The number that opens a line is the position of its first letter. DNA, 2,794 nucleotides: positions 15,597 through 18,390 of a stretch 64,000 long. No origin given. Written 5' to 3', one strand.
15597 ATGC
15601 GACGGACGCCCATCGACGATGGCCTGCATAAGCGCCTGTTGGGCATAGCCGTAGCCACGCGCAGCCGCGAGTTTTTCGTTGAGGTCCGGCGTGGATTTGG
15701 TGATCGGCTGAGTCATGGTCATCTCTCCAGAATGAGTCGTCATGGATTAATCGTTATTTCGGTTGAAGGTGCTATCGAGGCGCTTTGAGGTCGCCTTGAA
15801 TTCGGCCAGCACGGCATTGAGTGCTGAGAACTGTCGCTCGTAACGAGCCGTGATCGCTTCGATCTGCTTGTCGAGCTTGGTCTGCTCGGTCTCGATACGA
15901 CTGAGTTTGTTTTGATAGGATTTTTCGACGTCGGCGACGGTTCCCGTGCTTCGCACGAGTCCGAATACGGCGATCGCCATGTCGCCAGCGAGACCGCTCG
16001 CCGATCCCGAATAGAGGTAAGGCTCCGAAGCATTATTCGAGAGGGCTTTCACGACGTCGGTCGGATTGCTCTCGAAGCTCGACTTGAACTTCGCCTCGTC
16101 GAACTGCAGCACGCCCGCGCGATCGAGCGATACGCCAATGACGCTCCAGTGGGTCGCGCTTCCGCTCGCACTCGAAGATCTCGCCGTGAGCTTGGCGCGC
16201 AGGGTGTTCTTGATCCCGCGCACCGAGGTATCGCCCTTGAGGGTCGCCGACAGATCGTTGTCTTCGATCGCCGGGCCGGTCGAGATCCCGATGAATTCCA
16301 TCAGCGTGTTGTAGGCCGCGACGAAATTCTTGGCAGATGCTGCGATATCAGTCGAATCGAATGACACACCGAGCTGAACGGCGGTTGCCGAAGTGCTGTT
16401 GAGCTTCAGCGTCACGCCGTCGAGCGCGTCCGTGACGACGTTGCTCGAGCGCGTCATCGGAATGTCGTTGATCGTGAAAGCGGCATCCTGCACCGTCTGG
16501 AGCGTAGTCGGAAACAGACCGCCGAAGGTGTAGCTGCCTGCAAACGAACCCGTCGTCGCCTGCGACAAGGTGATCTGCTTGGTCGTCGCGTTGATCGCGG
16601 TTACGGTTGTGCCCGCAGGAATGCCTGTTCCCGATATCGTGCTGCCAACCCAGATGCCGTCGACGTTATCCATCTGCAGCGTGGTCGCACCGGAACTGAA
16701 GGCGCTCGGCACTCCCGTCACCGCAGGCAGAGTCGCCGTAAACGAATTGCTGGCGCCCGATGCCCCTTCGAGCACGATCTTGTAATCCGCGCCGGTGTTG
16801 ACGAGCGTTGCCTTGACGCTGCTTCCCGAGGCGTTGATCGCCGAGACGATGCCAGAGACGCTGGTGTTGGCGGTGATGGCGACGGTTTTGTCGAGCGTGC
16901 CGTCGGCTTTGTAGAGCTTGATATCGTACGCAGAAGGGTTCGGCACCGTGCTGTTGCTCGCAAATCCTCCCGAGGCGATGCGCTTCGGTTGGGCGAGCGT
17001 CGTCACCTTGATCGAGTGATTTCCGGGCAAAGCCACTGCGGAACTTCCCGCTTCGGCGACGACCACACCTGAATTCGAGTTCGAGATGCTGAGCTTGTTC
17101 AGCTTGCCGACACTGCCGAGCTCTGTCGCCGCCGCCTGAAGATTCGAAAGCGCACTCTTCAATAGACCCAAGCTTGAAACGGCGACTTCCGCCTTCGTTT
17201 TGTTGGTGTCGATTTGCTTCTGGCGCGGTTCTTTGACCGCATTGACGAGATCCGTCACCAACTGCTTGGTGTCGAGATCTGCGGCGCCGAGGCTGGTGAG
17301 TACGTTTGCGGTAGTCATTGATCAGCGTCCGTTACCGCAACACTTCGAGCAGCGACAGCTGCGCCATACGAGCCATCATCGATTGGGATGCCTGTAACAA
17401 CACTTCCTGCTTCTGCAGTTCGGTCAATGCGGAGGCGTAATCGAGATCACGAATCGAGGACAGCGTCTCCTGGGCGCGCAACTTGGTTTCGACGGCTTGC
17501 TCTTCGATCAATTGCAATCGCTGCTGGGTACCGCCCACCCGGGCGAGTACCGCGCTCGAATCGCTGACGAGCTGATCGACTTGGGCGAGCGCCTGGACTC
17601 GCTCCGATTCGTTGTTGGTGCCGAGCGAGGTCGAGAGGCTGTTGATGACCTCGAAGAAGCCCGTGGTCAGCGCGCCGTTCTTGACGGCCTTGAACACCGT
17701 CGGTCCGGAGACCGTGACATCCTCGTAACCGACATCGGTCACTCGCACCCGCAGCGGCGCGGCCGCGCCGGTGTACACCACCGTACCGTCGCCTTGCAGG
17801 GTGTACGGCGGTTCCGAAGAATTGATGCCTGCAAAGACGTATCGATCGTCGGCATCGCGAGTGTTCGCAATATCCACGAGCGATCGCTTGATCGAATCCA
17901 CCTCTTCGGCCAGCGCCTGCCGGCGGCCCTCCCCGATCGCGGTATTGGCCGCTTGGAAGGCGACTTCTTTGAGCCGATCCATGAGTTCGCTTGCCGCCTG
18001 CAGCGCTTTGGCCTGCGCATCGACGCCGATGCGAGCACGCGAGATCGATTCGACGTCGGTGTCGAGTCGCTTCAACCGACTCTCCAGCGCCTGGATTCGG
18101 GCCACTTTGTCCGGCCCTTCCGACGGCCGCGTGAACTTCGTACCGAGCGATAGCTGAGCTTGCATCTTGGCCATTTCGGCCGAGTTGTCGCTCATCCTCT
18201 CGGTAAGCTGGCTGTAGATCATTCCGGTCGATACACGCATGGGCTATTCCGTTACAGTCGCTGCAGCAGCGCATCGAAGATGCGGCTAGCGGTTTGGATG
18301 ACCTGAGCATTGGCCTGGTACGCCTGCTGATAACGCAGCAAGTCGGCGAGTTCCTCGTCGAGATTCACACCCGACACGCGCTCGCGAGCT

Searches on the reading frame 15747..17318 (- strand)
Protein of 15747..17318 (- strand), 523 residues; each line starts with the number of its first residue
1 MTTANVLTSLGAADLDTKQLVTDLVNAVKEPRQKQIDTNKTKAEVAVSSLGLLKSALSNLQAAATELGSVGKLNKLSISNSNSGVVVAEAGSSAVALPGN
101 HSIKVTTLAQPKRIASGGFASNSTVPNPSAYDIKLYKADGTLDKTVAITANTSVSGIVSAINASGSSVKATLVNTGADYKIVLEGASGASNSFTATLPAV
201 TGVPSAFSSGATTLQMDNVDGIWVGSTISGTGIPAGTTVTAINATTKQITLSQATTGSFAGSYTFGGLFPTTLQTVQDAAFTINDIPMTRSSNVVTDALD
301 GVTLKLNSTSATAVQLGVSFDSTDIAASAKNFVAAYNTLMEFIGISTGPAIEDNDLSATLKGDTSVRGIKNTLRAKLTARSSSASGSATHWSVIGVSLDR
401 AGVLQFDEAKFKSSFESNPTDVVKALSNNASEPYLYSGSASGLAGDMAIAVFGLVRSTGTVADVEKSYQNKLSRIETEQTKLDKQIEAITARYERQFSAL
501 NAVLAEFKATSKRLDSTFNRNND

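Call 8: search_protein_families(library=pfam, proteins=[window:15747-17318:-], max_evalue=0.001)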
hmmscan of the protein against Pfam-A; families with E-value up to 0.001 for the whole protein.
window:15747-17318:- (523 aa): 3 families
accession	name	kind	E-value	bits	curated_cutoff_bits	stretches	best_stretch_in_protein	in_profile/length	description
PF07195.17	FliD_C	-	1.9e-47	162.1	25.4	1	277-507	2-234/236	Flagellar hook-associated protein 2 C-terminus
PF02465.23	FliD_N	-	8.9e-17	62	24.8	1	15-110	3-95/97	Flagellar hook-associated protein 2 N-terminus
PF07196.18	Flagellin_IN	-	0.00039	21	22.7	1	133-184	4-52/55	Flagellin hook IN motif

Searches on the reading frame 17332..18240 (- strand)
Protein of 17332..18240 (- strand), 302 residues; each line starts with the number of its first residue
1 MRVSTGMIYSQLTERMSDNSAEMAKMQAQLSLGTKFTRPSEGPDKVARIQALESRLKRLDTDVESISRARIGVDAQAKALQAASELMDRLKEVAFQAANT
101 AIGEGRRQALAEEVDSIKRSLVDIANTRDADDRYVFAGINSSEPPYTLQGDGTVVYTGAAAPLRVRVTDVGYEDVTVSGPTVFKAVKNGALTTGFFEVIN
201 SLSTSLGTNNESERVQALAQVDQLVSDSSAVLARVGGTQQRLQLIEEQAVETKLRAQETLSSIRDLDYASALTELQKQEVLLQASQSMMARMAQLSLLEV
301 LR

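Call 8: search_protein_families(library=pfam, proteins=[window:17332-18240:-], max_evalue=0.001)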
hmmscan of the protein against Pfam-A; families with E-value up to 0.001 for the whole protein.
window:17332-18240:- (302 aa): 2 families
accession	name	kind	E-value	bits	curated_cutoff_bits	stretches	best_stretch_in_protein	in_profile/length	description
PF00669.25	Flagellin_N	-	2.5e-15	57.2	26.6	1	3-140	1-138/139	Bacterial flagellin N-terminal helical region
PF00700.27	Flagellin_C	-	2.3e-07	31.5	23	1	219-300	2-85/86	Bacterial flagellin C-terminal helical region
